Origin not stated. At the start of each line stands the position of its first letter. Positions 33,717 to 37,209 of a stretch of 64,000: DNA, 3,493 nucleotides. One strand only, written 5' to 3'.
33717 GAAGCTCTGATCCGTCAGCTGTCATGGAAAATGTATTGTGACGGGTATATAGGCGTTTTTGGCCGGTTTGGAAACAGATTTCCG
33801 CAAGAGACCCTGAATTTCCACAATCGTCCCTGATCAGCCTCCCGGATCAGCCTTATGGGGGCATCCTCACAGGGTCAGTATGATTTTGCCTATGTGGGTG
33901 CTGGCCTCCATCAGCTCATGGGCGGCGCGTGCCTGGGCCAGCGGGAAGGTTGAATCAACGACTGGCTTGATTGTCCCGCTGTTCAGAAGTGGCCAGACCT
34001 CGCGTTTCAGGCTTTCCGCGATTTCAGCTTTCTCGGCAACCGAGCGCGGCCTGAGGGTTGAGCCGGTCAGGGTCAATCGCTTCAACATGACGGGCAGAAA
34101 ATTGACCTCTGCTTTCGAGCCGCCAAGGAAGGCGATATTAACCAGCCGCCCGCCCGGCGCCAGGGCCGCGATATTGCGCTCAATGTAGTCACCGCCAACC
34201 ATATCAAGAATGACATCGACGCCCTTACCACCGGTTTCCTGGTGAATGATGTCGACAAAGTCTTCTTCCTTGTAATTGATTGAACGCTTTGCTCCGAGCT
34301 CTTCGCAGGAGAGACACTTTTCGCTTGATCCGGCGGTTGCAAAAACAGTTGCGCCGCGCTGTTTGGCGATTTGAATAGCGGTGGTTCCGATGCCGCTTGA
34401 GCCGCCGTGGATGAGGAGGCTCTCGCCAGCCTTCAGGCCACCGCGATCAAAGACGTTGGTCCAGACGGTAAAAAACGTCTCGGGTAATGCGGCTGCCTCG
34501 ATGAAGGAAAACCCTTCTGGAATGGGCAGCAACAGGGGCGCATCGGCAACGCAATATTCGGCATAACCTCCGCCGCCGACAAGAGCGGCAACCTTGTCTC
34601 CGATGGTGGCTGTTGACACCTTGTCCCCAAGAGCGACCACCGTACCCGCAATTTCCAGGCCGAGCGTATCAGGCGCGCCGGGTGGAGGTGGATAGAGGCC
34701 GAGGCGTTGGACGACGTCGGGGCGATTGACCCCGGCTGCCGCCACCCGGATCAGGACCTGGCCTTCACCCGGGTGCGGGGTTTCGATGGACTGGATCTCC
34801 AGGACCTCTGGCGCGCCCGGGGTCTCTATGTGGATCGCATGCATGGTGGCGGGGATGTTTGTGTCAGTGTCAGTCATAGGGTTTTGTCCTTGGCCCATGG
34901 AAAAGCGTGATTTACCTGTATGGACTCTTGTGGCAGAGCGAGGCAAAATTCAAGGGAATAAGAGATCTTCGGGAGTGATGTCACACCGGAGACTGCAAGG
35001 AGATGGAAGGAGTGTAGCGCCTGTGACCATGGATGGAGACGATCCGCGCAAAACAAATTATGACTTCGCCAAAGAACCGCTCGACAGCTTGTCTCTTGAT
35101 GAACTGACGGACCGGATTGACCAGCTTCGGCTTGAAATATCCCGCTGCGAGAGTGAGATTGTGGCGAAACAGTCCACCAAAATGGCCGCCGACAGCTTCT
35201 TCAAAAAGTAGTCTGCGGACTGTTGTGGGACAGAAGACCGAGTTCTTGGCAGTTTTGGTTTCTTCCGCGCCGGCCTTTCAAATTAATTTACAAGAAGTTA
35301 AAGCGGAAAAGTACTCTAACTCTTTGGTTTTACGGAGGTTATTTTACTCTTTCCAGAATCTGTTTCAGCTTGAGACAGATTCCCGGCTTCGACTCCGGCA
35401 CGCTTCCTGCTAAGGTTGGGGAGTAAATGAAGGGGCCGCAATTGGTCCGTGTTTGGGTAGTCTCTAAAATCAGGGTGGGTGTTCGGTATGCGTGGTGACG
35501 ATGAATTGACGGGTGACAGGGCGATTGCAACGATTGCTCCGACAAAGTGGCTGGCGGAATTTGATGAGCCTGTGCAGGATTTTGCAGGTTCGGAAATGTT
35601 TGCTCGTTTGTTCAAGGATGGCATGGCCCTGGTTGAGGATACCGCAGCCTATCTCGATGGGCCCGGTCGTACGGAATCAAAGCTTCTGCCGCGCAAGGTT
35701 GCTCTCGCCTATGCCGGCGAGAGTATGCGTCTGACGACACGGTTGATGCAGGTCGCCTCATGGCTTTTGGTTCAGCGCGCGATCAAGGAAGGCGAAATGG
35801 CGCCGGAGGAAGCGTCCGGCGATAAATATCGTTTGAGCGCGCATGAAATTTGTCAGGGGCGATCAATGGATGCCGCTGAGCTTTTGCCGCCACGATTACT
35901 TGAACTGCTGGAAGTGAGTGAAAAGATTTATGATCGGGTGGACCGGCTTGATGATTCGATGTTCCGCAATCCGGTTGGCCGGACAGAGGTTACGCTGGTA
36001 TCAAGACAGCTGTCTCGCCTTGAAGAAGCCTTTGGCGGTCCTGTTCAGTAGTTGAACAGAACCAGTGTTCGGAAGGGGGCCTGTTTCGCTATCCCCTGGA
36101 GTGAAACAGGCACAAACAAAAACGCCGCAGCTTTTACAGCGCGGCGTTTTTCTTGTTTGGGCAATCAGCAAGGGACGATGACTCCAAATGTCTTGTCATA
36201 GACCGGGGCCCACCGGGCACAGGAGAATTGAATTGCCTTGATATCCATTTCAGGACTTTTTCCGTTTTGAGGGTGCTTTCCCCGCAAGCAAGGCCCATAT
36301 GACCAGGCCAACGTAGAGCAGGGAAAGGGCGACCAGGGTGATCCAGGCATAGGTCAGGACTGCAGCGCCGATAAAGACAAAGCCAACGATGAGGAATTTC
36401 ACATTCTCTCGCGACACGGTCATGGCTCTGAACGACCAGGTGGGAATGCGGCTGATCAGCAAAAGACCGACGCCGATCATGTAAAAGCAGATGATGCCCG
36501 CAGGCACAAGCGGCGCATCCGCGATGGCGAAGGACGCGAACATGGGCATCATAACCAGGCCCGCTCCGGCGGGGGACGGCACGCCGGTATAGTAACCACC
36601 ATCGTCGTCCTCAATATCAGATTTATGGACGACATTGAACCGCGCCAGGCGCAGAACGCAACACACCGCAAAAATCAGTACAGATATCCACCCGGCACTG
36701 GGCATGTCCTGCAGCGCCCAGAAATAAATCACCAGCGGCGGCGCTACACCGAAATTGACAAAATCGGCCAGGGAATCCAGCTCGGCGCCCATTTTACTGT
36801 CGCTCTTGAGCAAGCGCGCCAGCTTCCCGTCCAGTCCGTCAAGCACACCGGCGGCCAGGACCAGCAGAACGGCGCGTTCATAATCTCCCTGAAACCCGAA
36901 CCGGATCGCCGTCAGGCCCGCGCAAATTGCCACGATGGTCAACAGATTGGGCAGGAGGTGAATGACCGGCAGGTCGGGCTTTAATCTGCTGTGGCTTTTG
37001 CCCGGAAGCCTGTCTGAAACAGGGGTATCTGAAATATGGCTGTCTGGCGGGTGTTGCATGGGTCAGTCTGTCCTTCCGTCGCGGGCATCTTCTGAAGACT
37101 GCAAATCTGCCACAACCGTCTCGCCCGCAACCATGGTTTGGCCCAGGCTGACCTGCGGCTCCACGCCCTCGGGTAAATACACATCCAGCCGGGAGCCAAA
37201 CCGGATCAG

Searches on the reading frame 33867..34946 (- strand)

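Call 19: search_protein_families(library=pfam, proteins=[window:33867-34946:-], max_evalue=0.00001)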
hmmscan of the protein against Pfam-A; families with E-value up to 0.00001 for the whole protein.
window:33867-34946:- (359 aa): 3 families
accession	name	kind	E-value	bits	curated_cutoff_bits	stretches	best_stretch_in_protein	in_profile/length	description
PF00107.32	ADH_zinc_N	-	2.3e-30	105.6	31.8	1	185-300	1-116/129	Zinc-binding dehydrogenase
PF13602.12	ADH_zinc_N_2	-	9.7e-28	98.2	27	1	217-357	1-134/134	Zinc-binding dehydrogenase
PF08240.17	ADH_N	-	1.7e-17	64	23.5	1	60-144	1-104/104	Alcohol dehydrogenase GroES-like domain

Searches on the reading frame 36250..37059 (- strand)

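Call 68: search_protein_families(library=pfam, proteins=[window:36250-37059:-], max_evalue=0.00001)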
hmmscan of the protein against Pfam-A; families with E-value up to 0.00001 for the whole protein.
window:36250-37059:- (269 aa): 1 family
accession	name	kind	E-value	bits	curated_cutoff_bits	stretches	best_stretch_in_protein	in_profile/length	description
PF01066.26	CDP-OH_P_transf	-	5.7e-24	85.7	22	1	35-176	2-135/152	CDP-alcohol phosphatidyltransferase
